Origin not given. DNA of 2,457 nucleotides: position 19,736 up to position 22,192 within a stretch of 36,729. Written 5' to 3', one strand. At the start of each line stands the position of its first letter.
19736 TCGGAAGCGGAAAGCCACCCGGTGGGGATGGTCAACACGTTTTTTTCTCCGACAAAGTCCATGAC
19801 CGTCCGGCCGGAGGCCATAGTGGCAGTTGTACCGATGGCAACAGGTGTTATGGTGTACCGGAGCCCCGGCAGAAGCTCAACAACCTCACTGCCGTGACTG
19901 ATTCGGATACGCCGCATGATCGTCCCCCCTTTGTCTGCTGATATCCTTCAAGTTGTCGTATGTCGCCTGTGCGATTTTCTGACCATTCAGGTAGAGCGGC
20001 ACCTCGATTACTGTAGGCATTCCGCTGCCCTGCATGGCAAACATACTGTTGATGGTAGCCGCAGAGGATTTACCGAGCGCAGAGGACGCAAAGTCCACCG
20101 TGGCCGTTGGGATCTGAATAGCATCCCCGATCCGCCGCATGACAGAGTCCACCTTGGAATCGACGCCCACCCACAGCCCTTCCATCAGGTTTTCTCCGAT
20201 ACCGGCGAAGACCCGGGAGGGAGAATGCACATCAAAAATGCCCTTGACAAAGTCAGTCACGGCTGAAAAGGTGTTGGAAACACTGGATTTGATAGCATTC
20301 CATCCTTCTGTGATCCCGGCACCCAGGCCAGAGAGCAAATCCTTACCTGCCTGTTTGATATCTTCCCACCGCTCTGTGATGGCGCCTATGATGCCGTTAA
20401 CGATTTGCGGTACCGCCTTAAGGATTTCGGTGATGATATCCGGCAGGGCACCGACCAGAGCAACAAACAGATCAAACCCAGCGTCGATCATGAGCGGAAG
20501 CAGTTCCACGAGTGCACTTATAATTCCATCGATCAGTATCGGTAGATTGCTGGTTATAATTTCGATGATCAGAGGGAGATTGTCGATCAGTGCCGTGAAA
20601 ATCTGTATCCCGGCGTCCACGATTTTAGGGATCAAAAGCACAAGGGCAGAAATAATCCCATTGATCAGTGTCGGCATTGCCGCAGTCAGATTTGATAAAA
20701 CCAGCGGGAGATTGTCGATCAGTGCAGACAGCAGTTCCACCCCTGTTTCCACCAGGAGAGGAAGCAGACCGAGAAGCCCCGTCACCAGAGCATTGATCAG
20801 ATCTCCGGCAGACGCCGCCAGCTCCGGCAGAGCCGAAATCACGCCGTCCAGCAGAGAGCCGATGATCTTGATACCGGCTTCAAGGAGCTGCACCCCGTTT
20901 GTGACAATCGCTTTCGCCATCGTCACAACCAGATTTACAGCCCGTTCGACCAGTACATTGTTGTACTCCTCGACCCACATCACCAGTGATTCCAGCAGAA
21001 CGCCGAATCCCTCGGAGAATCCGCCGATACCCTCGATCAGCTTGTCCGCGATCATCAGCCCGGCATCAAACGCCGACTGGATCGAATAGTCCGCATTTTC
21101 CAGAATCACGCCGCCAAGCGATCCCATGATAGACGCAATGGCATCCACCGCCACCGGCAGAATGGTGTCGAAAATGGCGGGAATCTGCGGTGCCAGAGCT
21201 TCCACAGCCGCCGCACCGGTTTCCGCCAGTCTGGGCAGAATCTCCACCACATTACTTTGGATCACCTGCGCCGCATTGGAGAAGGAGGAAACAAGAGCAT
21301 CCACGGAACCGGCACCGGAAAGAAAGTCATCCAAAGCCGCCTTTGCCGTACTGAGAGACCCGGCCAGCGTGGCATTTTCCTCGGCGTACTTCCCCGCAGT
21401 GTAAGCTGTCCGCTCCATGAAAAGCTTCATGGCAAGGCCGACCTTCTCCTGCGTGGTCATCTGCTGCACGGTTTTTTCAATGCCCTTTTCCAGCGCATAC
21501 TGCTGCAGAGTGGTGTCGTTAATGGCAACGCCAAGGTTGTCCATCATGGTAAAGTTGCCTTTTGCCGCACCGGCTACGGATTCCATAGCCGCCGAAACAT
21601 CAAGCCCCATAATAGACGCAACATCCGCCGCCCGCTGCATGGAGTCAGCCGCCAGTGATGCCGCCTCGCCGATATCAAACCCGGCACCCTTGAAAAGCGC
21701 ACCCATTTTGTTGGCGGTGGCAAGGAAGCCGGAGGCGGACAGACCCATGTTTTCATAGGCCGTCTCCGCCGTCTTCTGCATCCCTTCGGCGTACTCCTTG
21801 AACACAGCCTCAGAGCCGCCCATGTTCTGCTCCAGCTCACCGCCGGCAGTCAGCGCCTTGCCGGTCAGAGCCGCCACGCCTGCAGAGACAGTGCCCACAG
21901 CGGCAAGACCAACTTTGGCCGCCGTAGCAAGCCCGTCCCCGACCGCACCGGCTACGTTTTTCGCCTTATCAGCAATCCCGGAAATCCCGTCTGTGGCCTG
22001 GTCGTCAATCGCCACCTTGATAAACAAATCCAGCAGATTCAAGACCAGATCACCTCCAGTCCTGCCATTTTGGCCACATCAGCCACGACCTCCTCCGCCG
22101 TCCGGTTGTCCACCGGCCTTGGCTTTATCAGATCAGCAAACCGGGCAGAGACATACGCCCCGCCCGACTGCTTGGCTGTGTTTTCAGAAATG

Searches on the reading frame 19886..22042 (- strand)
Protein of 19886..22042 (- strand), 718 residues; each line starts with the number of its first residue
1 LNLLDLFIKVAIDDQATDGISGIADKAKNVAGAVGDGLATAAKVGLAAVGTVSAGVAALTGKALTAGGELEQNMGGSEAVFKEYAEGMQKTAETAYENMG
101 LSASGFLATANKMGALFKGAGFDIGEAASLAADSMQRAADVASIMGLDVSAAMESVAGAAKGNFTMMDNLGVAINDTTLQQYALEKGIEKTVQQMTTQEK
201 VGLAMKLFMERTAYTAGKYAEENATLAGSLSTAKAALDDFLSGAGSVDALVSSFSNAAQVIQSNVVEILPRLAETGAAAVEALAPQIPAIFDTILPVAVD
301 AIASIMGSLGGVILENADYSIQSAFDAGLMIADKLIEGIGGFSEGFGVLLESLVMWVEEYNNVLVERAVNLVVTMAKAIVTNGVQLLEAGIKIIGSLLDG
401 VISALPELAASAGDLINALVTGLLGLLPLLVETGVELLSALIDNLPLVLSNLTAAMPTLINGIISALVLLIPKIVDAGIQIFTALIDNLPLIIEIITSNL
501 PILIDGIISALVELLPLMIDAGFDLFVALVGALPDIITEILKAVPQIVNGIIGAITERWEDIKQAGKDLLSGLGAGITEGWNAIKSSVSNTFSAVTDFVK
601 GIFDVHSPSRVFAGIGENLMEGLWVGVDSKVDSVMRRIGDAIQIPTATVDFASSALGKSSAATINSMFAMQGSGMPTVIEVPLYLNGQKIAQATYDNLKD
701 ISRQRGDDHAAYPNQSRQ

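Call 54: search_protein_families(library=phrogs, proteins=[window:19886-22042:-], max_evalue=0.00001)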
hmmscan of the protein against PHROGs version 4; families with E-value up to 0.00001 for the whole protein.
window:19886-22042:- (718 aa): 18 families
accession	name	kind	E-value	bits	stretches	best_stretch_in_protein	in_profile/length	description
phrog_58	-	tail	7.1e-47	161.5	1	17-694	291-1040/1544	tail length tape measure protein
phrog_5493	-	tail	2.1e-39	136.6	1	20-703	419-1091/1102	tail length tape measure protein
phrog_4372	-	tail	6.1e-27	94.5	2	414-636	1121-1351/1681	tail length tape measure protein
phrog_1272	-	tail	1.1e-25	90.7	2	546-664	1422-1545/1606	tail length tape measure protein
phrog_1535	-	tail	7.3e-22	78.4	2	266-666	724-1046/1152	tail length tape measure protein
phrog_1204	-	tail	1.1e-20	74.3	2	366-604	757-1007/1483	tail protein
phrog_991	-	tail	7.4e-20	71.2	2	15-413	250-736/1966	tail length tape measure protein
phrog_28918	-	unknown function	3.4e-19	69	2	94-262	65-231/1445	-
phrog_6900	-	tail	1.6e-18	68.7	1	20-195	47-221/235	tail length tape measure protein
phrog_305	-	tail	1.1e-15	58.3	1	33-659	238-767/1001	tail length tape measure protein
phrog_4200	-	tail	1.7e-14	54.3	2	461-672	378-593/732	tail length tape measure protein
phrog_24198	-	unknown function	7.9e-14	52.8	1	426-639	3-207/350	-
phrog_3981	-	tail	3.6e-12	47.1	1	14-357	16-316/584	tail length tape measure protein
phrog_1686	-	tail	8.1e-10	38.2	1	540-636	865-959/1224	tail length tape measure protein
phrog_5690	-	unknown function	8.7e-09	35.5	1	566-689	699-829/907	-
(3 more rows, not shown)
